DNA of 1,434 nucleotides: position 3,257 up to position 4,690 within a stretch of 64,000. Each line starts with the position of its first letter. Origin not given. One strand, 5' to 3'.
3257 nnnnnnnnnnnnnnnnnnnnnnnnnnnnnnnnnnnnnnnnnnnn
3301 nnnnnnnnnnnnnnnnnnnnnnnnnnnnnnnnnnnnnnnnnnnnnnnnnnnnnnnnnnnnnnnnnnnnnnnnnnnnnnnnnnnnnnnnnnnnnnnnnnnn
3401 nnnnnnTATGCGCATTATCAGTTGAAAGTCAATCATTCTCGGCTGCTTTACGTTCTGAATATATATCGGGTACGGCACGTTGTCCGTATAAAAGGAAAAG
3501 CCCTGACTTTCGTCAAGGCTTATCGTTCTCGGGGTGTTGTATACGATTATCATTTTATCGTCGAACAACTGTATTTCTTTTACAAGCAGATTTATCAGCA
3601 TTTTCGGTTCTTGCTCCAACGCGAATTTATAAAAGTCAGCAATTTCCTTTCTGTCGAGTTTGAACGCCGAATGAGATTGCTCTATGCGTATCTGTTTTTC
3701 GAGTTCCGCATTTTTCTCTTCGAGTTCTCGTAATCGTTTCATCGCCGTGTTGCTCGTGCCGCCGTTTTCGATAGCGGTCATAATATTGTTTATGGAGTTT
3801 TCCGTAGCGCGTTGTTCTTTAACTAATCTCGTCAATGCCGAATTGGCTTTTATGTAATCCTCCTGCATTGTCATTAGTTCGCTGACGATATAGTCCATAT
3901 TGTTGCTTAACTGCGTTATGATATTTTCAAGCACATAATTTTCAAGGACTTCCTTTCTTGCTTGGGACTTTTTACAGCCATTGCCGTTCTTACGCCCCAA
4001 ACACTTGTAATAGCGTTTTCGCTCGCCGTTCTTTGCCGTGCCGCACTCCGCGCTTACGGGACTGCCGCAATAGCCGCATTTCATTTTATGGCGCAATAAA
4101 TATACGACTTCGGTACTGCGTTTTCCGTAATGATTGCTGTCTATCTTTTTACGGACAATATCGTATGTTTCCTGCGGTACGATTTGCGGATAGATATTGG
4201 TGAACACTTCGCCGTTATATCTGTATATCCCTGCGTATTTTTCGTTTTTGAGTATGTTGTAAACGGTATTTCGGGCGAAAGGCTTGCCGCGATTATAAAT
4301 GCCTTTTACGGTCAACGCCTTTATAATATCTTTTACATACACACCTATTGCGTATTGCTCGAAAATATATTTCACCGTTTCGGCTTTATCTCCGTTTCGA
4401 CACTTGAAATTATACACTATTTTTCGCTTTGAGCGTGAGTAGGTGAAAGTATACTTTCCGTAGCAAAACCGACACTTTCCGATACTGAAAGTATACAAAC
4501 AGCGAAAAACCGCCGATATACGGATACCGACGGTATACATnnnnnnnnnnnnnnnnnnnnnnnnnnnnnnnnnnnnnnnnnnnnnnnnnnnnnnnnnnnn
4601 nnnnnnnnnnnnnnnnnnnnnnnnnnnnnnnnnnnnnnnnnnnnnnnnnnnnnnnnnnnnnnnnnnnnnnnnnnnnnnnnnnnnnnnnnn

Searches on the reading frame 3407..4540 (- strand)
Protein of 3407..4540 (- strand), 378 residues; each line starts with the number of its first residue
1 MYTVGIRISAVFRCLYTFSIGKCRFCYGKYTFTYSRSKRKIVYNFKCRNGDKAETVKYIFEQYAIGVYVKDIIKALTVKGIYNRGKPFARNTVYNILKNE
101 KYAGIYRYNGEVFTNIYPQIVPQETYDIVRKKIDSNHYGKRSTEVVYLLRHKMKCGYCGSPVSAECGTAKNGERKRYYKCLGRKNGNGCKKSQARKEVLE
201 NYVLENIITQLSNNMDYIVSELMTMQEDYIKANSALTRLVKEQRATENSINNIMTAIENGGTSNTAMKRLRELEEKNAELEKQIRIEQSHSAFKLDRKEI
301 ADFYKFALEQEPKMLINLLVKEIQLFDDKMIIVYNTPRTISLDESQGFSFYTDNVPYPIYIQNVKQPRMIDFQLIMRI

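Call 4: search_protein_families(library=pfam, proteins=[window:3407-4540:-], max_evalue=1)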
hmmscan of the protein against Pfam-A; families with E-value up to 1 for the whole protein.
window:3407-4540:- (378 aa): 7 families
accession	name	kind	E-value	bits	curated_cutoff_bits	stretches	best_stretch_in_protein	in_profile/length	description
PF07508.19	Recombinase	-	7e-16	58.8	21.1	1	51-136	2-102/102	Recombinase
PF13408.12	Zn_ribbon_recom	-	6.7e-10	39.6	25.3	1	148-207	1-57/58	Recombinase zinc beta ribbon domain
PF10459.15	Peptidase_S46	-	0.037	13.1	22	1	171-319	290-439/698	Peptidase S46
PF18493.6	DUF5617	-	0.038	14.6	26.3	1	219-285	15-87/90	Domain of unknown function (DUF5617)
PF12808.12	Mto2_bdg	-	0.042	14.6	22.3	1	264-291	25-52/52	Micro-tubular organiser Mto1 C-term Mto2-binding region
PF11855.13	DUF3375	-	0.13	11.6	28.6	1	241-302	108-172/474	Protein of unknown function (DUF3375)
PF04011.17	LemA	-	0.4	10.9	26.2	1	193-251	39-98/149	LemA family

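Call 5: search_protein_families(library=ncbifam, proteins=[window:3407-4540:-], max_evalue=1)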
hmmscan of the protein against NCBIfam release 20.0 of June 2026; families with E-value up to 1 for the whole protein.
window:3407-4540:- (378 aa): 3 families
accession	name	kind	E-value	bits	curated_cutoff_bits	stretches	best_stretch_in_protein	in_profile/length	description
NF047343.1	SCCmet_CcrB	equivalog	2.9e-12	46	900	1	49-305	178-465/542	cassette chromosome recombinase CcrB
NF041201.1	recomb_XisF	equivalog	4.6e-12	45.6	375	1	32-323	175-460/465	fdxN element excision recombinase XisF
NF040697.1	VPA1267_fam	equivalog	0.12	12.6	90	1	219-284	57-120/143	VPA1267 family protein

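Call 55: find_homologous_proteins(query=window:3407-4540:-)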
Query window:3407-4540:- (378 aa): 1292 proteins with E <= 0.001 among 2622 candidates; the best 120 are listed.
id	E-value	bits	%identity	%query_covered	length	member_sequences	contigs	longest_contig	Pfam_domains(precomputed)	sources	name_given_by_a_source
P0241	2.7e-210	716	95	89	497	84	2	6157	PF07508.20,PF00239.27,PF13408.13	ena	-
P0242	2.8e-209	713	98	87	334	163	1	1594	PF07508.20,PF13408.13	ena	-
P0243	3.6e-205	699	92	89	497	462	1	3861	PF07508.20,PF00239.27,PF13408.13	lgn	-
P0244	7.4e-205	698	92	89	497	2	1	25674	PF07508.20,PF00239.27,PF13408.13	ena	-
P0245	4.4e-204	695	92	89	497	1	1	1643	PF07508.20,PF00239.27,PF13408.13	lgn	-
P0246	3.4e-203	692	91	89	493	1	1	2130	PF07508.20,PF00239.27,PF13408.13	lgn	-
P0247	4.3e-202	689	91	89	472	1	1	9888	PF07508.20,PF00239.27,PF13408.13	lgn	-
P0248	8.3e-200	681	98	83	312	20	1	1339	PF07508.20,PF13408.13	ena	-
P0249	2.4e-199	680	90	89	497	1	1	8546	PF07508.20,PF00239.27,PF13408.13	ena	-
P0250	1.4e-197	674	89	89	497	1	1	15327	PF07508.20,PF00239.27,PF13408.13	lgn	-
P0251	3.3e-181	620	81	89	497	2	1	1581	PF07508.20,PF00239.27,PF13408.13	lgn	-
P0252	4.2e-179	613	81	89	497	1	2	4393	PF07508.20,PF00239.27,PF13408.13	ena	-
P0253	1.5e-178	611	79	89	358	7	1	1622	PF07508.20,PF13408.13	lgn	-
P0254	1.8e-178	611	80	89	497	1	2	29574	PF07508.20,PF00239.27,PF13408.13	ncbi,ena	-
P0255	1.8e-178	611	80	89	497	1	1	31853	PF07508.20,PF00239.27,PF13408.13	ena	-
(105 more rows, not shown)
